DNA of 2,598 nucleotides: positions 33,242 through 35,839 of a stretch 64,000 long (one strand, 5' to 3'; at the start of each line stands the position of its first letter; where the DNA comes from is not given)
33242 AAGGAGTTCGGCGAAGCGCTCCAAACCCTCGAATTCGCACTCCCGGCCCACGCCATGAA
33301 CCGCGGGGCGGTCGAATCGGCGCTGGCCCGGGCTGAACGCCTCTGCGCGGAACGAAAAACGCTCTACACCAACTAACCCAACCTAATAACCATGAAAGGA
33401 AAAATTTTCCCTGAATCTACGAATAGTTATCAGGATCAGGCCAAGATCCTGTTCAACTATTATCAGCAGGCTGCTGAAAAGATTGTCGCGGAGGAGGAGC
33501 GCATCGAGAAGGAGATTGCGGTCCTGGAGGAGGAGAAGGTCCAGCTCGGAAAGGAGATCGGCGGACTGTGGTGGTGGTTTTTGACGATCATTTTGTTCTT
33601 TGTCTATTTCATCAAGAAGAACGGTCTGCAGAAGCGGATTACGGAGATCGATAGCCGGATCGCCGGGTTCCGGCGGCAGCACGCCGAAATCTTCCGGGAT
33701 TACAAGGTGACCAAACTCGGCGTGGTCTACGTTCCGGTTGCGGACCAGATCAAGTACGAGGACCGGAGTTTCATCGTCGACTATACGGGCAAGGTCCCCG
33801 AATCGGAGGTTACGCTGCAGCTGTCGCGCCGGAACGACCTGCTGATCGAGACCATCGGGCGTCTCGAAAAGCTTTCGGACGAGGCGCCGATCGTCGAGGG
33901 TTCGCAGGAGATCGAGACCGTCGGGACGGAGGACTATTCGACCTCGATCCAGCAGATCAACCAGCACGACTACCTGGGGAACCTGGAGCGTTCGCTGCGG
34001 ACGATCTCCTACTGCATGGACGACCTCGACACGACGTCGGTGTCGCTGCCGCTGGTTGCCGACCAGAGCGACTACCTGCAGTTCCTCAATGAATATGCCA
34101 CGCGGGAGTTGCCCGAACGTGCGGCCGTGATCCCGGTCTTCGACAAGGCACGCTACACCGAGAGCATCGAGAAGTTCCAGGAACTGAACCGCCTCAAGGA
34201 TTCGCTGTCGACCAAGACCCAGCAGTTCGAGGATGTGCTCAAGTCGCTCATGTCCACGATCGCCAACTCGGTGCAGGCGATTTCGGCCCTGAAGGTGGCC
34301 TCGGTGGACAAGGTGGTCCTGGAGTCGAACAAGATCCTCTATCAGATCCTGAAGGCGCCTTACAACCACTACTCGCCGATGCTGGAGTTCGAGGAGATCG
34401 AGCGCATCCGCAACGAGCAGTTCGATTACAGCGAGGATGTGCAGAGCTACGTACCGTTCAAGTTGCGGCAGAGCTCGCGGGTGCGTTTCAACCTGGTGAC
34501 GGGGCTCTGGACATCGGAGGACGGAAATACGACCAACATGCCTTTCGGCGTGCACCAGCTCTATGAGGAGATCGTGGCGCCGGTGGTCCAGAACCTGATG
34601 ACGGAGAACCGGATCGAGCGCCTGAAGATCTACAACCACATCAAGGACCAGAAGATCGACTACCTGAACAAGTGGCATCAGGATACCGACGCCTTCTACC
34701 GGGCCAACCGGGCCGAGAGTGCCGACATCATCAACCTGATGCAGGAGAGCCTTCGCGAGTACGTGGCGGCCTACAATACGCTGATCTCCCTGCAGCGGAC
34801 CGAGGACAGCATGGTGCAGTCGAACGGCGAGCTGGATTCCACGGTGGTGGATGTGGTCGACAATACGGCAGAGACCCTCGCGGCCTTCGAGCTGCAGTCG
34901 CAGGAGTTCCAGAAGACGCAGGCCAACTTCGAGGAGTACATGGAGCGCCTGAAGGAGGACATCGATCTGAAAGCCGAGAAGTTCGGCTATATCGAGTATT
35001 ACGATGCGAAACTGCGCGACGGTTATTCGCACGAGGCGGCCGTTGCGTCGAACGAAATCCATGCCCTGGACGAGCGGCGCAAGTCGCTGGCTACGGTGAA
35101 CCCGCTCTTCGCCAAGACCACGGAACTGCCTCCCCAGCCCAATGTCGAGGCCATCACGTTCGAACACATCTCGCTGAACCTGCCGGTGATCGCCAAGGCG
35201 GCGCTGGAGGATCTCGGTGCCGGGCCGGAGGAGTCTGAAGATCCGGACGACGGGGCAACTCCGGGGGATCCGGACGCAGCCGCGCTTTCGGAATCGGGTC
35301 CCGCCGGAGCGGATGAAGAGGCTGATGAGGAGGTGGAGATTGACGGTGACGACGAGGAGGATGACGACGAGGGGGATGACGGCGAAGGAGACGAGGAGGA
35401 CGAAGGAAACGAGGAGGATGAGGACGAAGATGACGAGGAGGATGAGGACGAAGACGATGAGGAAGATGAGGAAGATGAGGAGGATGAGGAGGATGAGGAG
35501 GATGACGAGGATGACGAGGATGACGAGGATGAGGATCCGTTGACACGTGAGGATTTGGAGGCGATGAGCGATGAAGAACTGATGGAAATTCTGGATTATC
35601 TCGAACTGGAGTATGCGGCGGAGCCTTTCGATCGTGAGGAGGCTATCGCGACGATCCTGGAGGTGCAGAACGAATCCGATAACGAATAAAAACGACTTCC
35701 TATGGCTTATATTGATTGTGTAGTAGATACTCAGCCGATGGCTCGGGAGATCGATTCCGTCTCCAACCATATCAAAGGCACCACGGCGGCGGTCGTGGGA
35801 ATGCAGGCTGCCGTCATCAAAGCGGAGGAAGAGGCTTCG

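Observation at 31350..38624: Conserved-looking six-gene operon of unknown function: SPFH protein with five zinc ribbons, membrane protein, giant acidic protein, tandem paralogues, bactofilin-like protein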

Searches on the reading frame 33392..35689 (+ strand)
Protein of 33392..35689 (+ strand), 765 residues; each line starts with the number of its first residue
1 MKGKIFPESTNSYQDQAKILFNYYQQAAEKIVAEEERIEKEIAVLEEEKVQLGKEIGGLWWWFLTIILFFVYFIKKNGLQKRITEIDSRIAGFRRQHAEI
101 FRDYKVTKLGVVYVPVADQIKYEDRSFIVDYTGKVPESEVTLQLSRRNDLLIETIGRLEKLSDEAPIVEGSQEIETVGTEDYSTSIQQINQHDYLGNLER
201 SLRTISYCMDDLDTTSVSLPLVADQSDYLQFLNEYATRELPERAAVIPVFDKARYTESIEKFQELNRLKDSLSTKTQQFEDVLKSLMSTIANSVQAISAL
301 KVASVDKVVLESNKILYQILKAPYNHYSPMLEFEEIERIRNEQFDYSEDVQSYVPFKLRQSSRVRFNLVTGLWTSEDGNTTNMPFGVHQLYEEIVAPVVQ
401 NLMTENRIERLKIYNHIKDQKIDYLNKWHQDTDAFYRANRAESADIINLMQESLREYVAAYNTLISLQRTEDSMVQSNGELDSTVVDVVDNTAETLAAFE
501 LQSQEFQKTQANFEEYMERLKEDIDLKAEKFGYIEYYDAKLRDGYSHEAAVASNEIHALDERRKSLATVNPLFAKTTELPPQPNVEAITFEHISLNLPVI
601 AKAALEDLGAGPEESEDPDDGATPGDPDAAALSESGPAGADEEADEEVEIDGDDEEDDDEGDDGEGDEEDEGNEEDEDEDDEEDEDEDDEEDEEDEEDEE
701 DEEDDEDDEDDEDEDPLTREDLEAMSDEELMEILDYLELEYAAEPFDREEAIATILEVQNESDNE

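Call 3: search_protein_families(library=pfam, proteins=[window:33392-35689:+], max_evalue=1)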
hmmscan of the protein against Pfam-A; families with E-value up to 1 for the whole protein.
window:33392-35689:+ (765 aa): 1 family
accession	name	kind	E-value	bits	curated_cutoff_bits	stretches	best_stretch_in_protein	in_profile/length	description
PF03732.24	Retrotrans_gag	-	0.57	10.9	24.1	0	413-469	14-78/97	Retrotransposon gag protein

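Call 4: search_protein_families(library=ncbifam, proteins=[window:33392-35689:+], max_evalue=1)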
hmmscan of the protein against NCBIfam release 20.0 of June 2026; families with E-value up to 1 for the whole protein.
window:33392-35689:+ (765 aa): 2 families
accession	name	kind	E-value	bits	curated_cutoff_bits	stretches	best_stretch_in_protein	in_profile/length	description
TIGR03517.2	GldM_gliding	equivalog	0.0057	15.5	180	1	466-554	42-131/524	type IX secretion system motor protein PorM/GldM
NF052588.1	RnaseEMycob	equivalog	0.86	7.3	1400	0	638-717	833-913/945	ribonuclease E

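Call 5: search_protein_families(library=padloc, proteins=[window:33392-35689:+], max_evalue=1)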
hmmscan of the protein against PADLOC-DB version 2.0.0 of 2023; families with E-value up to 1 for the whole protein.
window:33392-35689:+ (765 aa): 1 family
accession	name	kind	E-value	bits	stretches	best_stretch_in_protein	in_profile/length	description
PDLC00637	ZorA2|ZorA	-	0.099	9.4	1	446-522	197-273/420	MotA/ExbB/TolQ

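Call 7: search_protein_families(library=phrogs, proteins=[window:33392-35689:+], max_evalue=0.1)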
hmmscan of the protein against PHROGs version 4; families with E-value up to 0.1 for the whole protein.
window:33392-35689:+ (765 aa): 1 family
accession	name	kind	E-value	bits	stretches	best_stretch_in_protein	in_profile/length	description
phrog_10064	-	unknown function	0.05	13.8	1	640-731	172-274/313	-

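Call 37: find_homologous_proteins(query=window:33392-35230:+, max_evalue=0.001)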
Query window:33392-35230:+ (613 aa): 2699 proteins with E <= 0.001 among 8000 candidates; the best 120 are listed.
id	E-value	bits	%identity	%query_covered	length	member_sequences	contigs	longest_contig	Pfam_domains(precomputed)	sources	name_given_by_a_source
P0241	0.0e+0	1341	100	100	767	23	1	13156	-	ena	-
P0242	0.0e+0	1311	98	100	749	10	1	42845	-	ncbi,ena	-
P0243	0.0e+0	1283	96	100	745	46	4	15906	-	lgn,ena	-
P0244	0.0e+0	1193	88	100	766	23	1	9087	-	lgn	-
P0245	0.0e+0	1190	88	100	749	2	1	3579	-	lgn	-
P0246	0.0e+0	1175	88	99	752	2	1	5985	-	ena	-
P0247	0.0e+0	1168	86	100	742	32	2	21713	-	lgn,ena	-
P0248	0.0e+0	1167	86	100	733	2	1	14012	-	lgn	-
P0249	0.0e+0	1167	86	100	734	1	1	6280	-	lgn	-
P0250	0.0e+0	1162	87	100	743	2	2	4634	-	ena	-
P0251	0.0e+0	1151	84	100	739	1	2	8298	-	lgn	-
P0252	0.0e+0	1133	84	99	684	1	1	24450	-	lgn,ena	-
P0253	0.0e+0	1133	84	99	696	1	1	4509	-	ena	-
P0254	0.0e+0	1131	84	99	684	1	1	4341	-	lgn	-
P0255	0.0e+0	1130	84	99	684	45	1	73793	-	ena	-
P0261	0.0e+0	1119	84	99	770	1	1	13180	-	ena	-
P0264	0.0e+0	1116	82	100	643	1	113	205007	-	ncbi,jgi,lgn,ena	jgi:hypothetical protein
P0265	0.0e+0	1116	82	100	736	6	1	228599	-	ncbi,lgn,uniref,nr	ncbi:hypothetical protein [Barnesiella sp. An55]|uniref:hypothetical protein n=1 Tax=Barnesiella sp.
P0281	0.0e+0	1105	81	100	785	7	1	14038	-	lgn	-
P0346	0.0e+0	1089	80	100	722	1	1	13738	-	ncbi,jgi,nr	ncbi:MAG: hypothetical protein LBK58_13195 [Prevotellaceae bacterium]|jgi:hypothetical protein|nr:hy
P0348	0.0e+0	1085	82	99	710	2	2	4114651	-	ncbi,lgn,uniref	ncbi:hypothetical protein [Dysgonomonas termitidis]|uniref:TerB-C domain-containing protein n=1 Tax=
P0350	0.0e+0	1083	80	100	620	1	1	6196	-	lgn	-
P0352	0.0e+0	1083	79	100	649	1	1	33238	-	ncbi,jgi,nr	ncbi:MAG: hypothetical protein LBS50_07915 [Prevotellaceae bacterium]|jgi:hypothetical protein|nr:hy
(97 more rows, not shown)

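Call 40: search_protein_families(library=pfam, proteins=[P0348, P0265, P0264, P0281, P0346, P0352, P0261, P0350], max_evalue=1)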
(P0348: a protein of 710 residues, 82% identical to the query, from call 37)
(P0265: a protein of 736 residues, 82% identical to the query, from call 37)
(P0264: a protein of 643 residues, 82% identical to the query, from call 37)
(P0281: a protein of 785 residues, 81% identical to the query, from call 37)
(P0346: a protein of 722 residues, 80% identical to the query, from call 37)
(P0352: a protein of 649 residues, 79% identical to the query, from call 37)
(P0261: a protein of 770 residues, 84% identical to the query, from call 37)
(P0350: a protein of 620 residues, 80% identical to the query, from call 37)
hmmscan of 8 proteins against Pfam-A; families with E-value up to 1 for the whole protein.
P0348 (710 aa): 2 families
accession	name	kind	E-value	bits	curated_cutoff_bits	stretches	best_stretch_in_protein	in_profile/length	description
PF23202.1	PAH_ZNF598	-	0.0062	17.2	25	1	477-534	3-60/83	ZNF598 PAH domain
PF11214.13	Med2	-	0.088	13.4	26.8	1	266-306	41-81/100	Mediator complex subunit 2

P0265 (736 aa): 3 families
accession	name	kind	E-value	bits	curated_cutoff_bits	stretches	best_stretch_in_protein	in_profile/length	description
PF23202.1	PAH_ZNF598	-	0.0079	16.9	25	1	477-534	3-60/83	ZNF598 PAH domain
PF19661.4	DUF6164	-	0.61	10.6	27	1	13-73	53-113/116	Family of unknown function (DUF6164)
PF20993.2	CENPH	-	0.72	10.4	27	1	467-527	82-142/175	CENPH protein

P0264 (643 aa): 7 families
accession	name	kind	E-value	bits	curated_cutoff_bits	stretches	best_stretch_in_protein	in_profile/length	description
PF23202.1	PAH_ZNF598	-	0.0016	19.1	25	1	476-534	2-60/83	ZNF598 PAH domain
PF24487.1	NDC80_loop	-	0.036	14.2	27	1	14-56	128-170/233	Kinetochore protein NDC80 loop region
PF19661.4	DUF6164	-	0.099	13.1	27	1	15-73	54-113/116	Family of unknown function (DUF6164)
PF06103.16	DUF948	-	0.18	12.5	37.2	0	461-509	18-66/89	Bacterial protein of unknown function (DUF948)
PF14712.11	Snapin_Pallidin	-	0.41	11.6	29.6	0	489-562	8-84/89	Snapin/Pallidin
PF06148.17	COG2_N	-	0.44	11.1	24.3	0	249-283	12-46/75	COG2 N-terminal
PF03732.24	Retrotrans_gag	-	0.53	11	24.1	1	413-469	14-78/97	Retrotransposon gag protein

P0281 (785 aa): 6 families
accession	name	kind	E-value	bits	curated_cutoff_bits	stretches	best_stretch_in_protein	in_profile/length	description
PF23202.1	PAH_ZNF598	-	0.0054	17.4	25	1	480-534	6-60/83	ZNF598 PAH domain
PF03962.21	Mnd1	-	0.015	16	23.5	0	510-537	29-56/60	Mnd1 HTH domain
PF08994.15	T4_Gp59_C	-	0.016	16.3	25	1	124-187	21-84/109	T4 gene Gp59 loader of gp41 DNA helicase C-term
PF07165.16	DUF1397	-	0.2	11.5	25.7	1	646-709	4-68/207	Protein of unknown function (DUF1397)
PF03732.24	Retrotrans_gag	-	0.22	12.2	24.1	0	414-469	15-78/97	Retrotransposon gag protein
PF02037.33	SAP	-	0.23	11.6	23.9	0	745-763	2-20/37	SAP domain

P0346 (722 aa): 0 families

P0352 (649 aa): 2 families
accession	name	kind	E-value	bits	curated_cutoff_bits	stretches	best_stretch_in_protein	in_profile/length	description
PF14407.11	Frankia_peptide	-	0.042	14.6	48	0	328-352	31-55/63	Ribosomally synthesized peptide prototyped by Frankia Franean1_4349.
PF16326.10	ABC_tran_CTD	-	0.062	14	32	0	78-109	12-46/69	ABC transporter C-terminal domain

P0261 (770 aa): 13 families
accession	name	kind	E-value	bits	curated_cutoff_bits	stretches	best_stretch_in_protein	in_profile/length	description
PF02037.33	SAP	-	0.012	15.7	23.9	0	682-700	2-20/37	SAP domain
PF00831.28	Ribosomal_L29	-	0.015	15.7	24.5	0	728-744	1-17/57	Ribosomal L29 protein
PF09435.16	DUF2015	-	0.045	14.5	27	0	682-711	29-58/79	Fungal protein of unknown function (DUF2015)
PF01698.23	SAM_LFY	-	0.054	13.9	25.2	0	728-750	31-53/80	Floricaula / Leafy protein SAM domain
PF23202.1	PAH_ZNF598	-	0.084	13.6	25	1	476-534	2-60/83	ZNF598 PAH domain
PF11629.13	Mst1_SARAH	-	0.12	12.9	23.1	0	729-752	3-26/48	C terminal SARAH domain of Mst1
PF19661.4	DUF6164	-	0.13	12.7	27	1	9-73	49-113/116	Family of unknown function (DUF6164)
PF06568.16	DUF1127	-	0.13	12.4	23.3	0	729-741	17-29/37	Domain of unknown function (DUF1127)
PF18373.7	Spectrin_2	-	0.15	12.6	26.4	0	680-710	19-49/78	Spectrin like domain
PF03020.21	LEM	-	0.31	11.1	24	0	682-699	2-19/40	LEM domain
PF01920.25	Prefoldin_2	-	0.33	11.4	27.6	1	8-59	43-95/106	Prefoldin subunit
PF25325.1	EF-hand_EFHB_C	-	0.69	10.2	27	0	729-755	19-45/75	EFHB C-terminal EF-hand domain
PF12583.14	TPPII_C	-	0.82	10.7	27.7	0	507-561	5-61/69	Tripeptidyl peptidase II, C-terminal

P0350 (620 aa): 2 families
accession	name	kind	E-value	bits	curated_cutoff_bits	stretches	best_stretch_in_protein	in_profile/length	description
PF23202.1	PAH_ZNF598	-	0.13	13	25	1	480-534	6-60/83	ZNF598 PAH domain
PF02172.21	KIX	-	0.18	12.6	27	0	100-132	13-47/81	KIX domain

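Call 57: search_solved_structures(query=A4, max_evalue=10)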
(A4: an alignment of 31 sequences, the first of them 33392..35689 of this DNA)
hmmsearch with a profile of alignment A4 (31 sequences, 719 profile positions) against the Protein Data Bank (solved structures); distinct sequences matched with E-value up to 10: 9.
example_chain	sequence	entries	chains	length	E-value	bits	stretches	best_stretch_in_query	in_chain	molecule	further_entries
1y14_A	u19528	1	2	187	0.3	12.5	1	591-705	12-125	DNA-directed RNA polymerase II 32 kDa polypeptide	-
3j1n_D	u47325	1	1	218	0.65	11.4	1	591-705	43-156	DNA-directed RNA polymerase II subunit RPB4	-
6gyk_D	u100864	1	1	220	0.66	11.3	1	591-705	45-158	DNA-directed RNA polymerase II subunit RPB4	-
3qt1_D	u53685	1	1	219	0.67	11.3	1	591-705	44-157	DNA-directed RNA polymerase II subunit RPB4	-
1nt9_D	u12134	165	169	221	0.67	11.3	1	578-705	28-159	YEAST DNA-DIRECTED RNA POLYMERASE II 32 KD POLYPEPTIDE | DNA-directed RNA polymerase II 32 kDa polypeptide | DNA-directed RNA polymerase II subunit RPB4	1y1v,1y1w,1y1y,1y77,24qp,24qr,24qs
6eny_G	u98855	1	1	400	2.9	9.2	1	618-675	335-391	Calreticulin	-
7qpd_C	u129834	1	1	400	3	9.2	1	618-675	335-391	Calreticulin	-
8tzo_C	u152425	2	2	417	3.2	9.1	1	618-675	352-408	Calreticulin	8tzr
3g9r_A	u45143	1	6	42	6.7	8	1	56-95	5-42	Fusion complex of HIV-1 Envelope glycoprotein and Saccharomyces cerevisiae General control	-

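Call 70: find_related_loci(query=A4, collection=viral_contigs, flank=8000)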
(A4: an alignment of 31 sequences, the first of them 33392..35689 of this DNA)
Query A4 (765 aa) in viral_contigs; peptide patterns used: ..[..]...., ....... (x = any residue, [..] = any of these).
59 stretches matched a pattern, but none encodes a relative of the query by tblastn (E <= 1e-3).

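Call 71: search_protein_families(library=pfam, alignment_id=A4, max_evalue=10)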
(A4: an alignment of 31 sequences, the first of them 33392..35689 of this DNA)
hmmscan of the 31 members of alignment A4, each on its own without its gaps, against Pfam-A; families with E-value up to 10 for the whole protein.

A. member 1, window:33392-35689:+ (765 aa): 3 families
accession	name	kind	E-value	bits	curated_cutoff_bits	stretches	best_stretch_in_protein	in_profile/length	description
PF03732.24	Retrotrans_gag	-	0.57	10.9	24.1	1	413-469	14-78/97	Retrotransposon gag protein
PF06103.16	DUF948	-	4.3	8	37.2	0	461-518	18-75/89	Bacterial protein of unknown function (DUF948)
PF02724.19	CDC45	-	9.7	4.8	34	0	653-723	127-195/624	CDC45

B. families by the number of members that match (of 31 scanned): 74 families (the first 25 are shown)
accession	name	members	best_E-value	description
PF23202.1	PAH_ZNF598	22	0.00064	ZNF598 PAH domain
PF03732.24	Retrotrans_gag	21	0.1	Retrotransposon gag protein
PF01920.25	Prefoldin_2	11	0.00084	Prefoldin subunit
PF24487.1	NDC80_loop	9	0.0055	Kinetochore protein NDC80 loop region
PF19661.4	DUF6164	7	0.035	Family of unknown function (DUF6164)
PF06103.16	DUF948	6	0.1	Bacterial protein of unknown function (DUF948)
PF11279.13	DUF3080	6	0.2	Protein of unknown function (DUF3080)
PF09769.14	ApoO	5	0.029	Apolipoprotein O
PF16326.10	ABC_tran_CTD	5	0.062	ABC transporter C-terminal domain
PF11932.13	DUF3450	5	1.2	Protein of unknown function (DUF3450)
PF03962.21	Mnd1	4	0.015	Mnd1 HTH domain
PF15397.11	DUF4618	4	0.092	Domain of unknown function (DUF4618)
PF02172.21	KIX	4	0.17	KIX domain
PF20981.2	AAR2_1st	4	0.81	AAR2 N-terminal domain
PF02037.33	SAP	3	0.012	SAP domain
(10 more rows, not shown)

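Call 114: search_dna_similar(query=window:33392-35230:+, collection=phages, mode=protein, max_evalue=0.00001, max_rows=10)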
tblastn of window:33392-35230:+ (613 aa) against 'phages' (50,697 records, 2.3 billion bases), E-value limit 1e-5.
No match.

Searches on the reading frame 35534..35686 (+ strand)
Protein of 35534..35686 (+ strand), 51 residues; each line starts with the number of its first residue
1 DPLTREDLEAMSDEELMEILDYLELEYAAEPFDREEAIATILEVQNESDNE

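Call 66: search_protein_families(library=pfam, proteins=[window:35534-35686:+], max_evalue=10)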
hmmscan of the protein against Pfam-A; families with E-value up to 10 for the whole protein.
seq(51 aa): 1 family
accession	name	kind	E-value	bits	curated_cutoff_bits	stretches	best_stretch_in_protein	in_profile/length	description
PF23768.1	DUF7167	-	0.67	10.5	24.4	1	4-21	23-40/60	Domain of unknown function (DUF7167)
